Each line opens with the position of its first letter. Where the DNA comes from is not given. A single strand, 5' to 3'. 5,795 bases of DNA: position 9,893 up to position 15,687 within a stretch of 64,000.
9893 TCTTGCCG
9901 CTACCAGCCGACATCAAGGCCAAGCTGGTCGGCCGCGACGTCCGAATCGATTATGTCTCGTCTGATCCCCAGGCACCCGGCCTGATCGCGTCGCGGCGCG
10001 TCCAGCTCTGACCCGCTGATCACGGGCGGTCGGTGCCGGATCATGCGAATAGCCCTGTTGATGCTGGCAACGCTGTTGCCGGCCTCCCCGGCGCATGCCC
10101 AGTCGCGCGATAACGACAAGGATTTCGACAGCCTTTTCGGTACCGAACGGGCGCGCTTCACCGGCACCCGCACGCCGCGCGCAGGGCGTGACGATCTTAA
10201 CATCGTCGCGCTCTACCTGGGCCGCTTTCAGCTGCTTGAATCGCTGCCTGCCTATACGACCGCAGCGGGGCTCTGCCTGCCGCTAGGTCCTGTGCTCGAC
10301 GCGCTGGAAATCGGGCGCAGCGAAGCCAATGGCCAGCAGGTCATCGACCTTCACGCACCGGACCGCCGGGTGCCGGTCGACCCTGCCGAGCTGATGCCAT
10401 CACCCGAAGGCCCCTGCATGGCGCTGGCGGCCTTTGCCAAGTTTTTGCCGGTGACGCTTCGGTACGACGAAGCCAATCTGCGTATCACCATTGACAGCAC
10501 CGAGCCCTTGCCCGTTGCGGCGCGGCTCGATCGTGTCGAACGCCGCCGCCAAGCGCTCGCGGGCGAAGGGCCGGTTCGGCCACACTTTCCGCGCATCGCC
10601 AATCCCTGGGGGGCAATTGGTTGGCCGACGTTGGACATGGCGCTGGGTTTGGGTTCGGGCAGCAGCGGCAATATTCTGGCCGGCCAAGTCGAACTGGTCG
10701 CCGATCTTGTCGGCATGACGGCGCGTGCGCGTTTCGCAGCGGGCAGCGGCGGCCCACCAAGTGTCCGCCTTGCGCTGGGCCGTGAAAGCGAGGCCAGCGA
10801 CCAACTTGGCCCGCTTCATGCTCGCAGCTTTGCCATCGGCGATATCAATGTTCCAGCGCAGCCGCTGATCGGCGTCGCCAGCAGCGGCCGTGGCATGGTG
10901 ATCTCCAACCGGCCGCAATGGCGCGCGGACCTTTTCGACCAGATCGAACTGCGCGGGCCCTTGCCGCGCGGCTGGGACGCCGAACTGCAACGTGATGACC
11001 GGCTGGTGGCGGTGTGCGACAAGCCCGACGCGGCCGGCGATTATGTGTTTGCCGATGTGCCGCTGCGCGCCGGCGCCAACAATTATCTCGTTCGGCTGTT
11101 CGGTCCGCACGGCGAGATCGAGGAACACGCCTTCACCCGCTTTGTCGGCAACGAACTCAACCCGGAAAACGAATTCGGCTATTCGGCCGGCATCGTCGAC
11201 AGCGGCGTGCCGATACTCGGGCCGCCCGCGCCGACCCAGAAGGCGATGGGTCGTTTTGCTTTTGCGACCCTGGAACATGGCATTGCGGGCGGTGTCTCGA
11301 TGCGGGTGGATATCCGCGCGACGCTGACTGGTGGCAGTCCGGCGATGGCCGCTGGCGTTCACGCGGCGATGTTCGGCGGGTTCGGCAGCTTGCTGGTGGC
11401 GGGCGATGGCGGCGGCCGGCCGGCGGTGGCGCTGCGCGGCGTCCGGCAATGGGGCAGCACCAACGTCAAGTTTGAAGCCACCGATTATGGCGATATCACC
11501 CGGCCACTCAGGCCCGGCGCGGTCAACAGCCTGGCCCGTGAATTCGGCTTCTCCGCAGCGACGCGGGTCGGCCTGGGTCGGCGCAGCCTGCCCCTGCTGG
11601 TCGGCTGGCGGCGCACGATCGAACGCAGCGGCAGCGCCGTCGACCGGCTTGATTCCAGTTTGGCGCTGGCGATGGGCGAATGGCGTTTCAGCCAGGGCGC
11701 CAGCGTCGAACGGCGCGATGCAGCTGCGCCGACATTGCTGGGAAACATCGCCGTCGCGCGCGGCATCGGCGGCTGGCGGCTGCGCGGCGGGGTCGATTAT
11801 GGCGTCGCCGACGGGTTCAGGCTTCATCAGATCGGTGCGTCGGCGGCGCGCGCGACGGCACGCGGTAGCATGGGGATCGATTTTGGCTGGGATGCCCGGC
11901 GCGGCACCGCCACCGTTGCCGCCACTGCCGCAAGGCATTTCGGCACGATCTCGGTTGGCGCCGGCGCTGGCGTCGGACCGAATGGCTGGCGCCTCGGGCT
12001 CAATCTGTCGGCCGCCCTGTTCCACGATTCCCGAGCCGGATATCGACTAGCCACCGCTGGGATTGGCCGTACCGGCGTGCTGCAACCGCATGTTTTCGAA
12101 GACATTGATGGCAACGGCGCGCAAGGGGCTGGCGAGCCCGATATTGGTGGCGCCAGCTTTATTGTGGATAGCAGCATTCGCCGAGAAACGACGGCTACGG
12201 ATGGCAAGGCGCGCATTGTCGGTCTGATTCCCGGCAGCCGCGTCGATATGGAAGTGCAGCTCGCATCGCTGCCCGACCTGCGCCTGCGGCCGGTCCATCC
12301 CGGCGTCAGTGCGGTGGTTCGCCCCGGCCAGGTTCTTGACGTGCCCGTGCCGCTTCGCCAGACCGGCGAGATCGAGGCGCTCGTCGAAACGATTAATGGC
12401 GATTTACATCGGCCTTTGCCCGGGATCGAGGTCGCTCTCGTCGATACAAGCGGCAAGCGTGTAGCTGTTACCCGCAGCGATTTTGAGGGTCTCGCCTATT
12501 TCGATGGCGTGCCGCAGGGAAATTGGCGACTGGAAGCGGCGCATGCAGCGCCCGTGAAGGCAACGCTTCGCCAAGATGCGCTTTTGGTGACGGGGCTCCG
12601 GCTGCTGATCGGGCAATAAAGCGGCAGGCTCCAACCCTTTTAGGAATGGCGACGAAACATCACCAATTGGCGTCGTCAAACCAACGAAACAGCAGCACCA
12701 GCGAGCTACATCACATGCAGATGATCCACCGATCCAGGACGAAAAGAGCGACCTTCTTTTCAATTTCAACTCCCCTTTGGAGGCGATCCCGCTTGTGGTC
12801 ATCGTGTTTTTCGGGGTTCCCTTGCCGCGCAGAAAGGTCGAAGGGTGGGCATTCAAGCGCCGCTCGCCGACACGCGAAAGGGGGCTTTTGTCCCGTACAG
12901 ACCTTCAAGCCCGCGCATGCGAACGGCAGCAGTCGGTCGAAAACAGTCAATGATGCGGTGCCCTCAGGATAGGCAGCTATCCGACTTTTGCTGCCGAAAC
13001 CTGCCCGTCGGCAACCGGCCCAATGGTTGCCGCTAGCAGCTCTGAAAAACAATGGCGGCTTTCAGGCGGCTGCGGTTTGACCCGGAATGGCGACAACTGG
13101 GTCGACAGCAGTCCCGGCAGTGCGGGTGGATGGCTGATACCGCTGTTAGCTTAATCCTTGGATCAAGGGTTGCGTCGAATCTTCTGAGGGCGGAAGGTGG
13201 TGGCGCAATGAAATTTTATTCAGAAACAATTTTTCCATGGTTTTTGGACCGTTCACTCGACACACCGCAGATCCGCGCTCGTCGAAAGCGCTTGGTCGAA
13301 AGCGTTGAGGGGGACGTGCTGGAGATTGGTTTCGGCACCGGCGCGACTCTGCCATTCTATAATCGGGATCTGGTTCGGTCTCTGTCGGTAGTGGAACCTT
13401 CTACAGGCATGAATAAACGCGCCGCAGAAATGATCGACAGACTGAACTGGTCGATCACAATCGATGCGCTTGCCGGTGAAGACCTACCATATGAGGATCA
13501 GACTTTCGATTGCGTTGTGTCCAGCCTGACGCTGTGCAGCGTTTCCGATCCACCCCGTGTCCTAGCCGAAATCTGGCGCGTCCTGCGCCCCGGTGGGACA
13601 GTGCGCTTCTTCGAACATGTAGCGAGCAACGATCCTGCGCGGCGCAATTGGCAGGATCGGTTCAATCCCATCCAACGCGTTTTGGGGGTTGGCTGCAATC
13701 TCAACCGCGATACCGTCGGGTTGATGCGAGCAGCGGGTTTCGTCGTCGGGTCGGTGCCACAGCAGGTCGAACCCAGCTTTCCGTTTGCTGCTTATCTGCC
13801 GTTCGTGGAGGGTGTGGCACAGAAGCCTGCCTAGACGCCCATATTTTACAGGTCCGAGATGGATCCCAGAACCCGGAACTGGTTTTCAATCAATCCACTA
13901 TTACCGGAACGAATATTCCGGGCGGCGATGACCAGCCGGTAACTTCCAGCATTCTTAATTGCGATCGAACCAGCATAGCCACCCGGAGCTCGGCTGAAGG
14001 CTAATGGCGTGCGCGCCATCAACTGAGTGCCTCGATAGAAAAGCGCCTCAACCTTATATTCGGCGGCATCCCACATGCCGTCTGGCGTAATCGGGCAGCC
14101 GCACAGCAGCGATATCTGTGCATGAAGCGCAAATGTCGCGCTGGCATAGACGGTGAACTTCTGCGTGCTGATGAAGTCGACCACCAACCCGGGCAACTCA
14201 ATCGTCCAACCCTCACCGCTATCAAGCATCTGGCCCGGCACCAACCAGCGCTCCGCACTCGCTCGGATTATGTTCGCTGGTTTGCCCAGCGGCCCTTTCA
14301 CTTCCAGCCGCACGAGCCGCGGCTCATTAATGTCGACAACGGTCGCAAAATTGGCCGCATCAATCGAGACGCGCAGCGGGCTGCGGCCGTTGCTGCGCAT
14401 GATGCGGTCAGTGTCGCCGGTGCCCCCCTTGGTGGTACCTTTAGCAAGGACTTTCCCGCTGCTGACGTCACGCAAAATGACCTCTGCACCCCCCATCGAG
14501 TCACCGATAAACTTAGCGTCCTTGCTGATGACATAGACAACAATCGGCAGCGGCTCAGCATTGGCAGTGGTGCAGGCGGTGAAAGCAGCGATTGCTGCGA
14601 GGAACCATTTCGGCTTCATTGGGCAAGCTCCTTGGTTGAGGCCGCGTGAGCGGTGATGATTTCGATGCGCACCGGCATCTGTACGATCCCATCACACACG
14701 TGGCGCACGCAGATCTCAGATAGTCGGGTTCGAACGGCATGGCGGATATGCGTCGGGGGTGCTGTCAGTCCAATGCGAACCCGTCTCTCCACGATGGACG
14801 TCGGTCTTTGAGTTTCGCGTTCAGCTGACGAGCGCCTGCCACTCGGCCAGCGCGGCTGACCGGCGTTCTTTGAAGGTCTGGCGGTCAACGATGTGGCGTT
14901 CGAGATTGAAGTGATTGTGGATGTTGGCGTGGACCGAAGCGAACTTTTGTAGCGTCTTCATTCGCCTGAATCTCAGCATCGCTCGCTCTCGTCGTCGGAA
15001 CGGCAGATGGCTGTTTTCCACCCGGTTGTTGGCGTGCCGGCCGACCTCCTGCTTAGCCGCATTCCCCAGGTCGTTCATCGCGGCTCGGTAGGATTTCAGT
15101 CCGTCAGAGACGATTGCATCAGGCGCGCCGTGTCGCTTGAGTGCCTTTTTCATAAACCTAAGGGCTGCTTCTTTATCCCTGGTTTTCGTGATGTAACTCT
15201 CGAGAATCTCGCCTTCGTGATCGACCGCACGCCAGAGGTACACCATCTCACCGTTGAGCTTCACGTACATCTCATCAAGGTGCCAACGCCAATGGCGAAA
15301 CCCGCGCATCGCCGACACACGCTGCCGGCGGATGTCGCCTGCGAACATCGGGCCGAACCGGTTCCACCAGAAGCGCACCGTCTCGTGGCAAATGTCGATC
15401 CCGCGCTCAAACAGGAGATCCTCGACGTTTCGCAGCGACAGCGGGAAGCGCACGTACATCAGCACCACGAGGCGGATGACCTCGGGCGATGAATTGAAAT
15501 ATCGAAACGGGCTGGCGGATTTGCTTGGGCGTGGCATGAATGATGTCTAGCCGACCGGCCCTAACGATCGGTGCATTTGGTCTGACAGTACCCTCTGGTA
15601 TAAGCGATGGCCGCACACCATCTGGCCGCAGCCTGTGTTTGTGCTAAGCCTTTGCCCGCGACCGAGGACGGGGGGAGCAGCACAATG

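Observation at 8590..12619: Minimal three-gene pilus system: DUF4402 subunit, PapD-like chaperone and a highly divergent 858-aa usher-like protein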

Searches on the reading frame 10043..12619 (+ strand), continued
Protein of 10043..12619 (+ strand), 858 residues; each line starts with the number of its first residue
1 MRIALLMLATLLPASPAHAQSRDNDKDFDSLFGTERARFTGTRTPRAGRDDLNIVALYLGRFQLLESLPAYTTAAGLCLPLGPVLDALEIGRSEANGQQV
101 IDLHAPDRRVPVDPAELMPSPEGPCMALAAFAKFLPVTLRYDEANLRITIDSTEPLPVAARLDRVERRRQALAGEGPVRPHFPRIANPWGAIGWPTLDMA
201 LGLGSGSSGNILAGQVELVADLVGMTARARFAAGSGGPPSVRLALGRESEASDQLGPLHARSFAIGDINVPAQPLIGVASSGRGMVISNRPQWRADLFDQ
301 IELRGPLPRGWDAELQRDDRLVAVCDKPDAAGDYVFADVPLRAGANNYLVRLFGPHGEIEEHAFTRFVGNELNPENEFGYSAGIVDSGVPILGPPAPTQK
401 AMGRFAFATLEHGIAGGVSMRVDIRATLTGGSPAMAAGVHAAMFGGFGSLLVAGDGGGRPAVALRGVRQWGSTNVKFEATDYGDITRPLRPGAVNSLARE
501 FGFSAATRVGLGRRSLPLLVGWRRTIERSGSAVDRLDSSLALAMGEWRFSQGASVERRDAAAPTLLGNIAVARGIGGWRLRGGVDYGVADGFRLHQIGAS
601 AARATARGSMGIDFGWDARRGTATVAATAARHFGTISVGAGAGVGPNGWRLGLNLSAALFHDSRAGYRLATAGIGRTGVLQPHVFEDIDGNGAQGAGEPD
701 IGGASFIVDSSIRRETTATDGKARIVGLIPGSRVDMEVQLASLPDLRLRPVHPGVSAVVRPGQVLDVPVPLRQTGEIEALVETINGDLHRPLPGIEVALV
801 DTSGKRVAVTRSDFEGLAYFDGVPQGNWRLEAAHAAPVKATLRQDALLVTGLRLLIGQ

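Call 80: list_cluster_members(proteins=[P0347, P0362, P0385, P0408, P0423, P0430, P0443, P0446, P0419, P0392])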
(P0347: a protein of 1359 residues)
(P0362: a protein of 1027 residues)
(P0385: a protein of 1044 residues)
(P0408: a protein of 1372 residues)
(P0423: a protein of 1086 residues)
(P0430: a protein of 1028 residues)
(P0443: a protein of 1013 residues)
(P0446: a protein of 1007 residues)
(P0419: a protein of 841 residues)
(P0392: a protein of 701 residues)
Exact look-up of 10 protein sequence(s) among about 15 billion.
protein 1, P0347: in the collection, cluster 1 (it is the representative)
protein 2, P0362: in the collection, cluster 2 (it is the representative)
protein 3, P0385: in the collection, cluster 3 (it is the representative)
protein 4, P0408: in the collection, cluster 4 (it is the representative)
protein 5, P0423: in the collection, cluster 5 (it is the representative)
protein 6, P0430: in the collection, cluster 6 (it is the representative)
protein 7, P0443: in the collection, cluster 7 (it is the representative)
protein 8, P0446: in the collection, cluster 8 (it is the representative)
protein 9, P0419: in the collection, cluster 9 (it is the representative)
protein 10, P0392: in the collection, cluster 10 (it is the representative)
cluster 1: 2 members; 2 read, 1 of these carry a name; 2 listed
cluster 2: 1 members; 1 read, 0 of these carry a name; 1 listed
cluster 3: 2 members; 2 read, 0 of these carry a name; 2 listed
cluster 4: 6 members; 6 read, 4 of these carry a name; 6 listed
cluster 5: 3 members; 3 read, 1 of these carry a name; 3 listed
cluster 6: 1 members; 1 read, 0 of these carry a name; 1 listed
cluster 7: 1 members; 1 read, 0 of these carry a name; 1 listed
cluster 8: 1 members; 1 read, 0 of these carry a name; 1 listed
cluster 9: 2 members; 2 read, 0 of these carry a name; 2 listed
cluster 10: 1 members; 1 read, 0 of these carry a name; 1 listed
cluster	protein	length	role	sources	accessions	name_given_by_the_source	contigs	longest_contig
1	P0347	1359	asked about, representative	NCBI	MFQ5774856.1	MAG: SPOR domain-containing protein [Kiloniellaceae bacterium]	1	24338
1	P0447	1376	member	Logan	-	-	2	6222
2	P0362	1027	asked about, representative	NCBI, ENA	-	-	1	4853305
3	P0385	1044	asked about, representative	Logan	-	-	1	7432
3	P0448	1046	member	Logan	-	-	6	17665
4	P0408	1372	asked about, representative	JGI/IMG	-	hypothetical protein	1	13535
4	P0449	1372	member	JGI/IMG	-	hypothetical protein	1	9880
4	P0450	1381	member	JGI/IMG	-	hypothetical protein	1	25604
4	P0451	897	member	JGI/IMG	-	hypothetical protein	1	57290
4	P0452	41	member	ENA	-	-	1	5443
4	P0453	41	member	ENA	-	-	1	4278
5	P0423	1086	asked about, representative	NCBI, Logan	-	-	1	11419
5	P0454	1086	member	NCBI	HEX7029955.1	MAG TPA: SPOR domain-containing protein [Gammaproteobacteria bacterium]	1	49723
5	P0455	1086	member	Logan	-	-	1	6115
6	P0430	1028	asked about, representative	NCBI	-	-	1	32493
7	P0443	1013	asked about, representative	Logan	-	-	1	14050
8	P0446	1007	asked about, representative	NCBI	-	-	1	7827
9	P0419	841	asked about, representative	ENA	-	-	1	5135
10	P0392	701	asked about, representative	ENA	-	-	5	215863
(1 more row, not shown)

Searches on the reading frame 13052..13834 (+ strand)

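Call 72: search_protein_families(library=pfam, proteins=[window:13052-13834:+], max_evalue=0.001)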
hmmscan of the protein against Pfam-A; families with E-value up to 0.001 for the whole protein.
window:13052-13834:+ (260 aa): 7 families
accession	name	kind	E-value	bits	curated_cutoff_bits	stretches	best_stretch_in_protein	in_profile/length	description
PF08241.18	Methyltransf_11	-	7.4e-19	68.6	21.2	1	90-184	1-93/95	Methyltransferase domain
PF13649.12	Methyltransf_25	-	9e-16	58.8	27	1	89-182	1-97/97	Methyltransferase domain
PF13489.12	Methyltransf_23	-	5.4e-13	49.4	27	1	74-231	9-160/164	Methyltransferase domain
PF08242.18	Methyltransf_12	-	9.7e-10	39.5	30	1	90-183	1-97/98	Methyltransferase domain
PF01209.24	Ubie_methyltran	-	4.6e-09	36.4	20.1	1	120-189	84-154/233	ubiE/COQ5 methyltransferase family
PF13847.12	Methyltransf_31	-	7.9e-08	32.5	27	1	123-190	43-113/145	Methyltransferase domain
PF20922.3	Anamorsin_N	-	3.9e-05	23.9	27.1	1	147-194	47-95/163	Anamorsin, N-terminal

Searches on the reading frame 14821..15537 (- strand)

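Call 72: search_protein_families(library=pfam, proteins=[window:14821-15537:-], max_evalue=0.001)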
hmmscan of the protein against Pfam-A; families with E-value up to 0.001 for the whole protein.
window:14821-15537:- (238 aa): 2 families
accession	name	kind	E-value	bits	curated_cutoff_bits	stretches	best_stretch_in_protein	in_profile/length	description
PF13610.12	DDE_Tnp_IS240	-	1.4e-39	135.9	27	1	83-210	2-136/139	DDE domain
PF00665.32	rve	-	1e-06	29.3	32.6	1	83-152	6-80/102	Integrase core domain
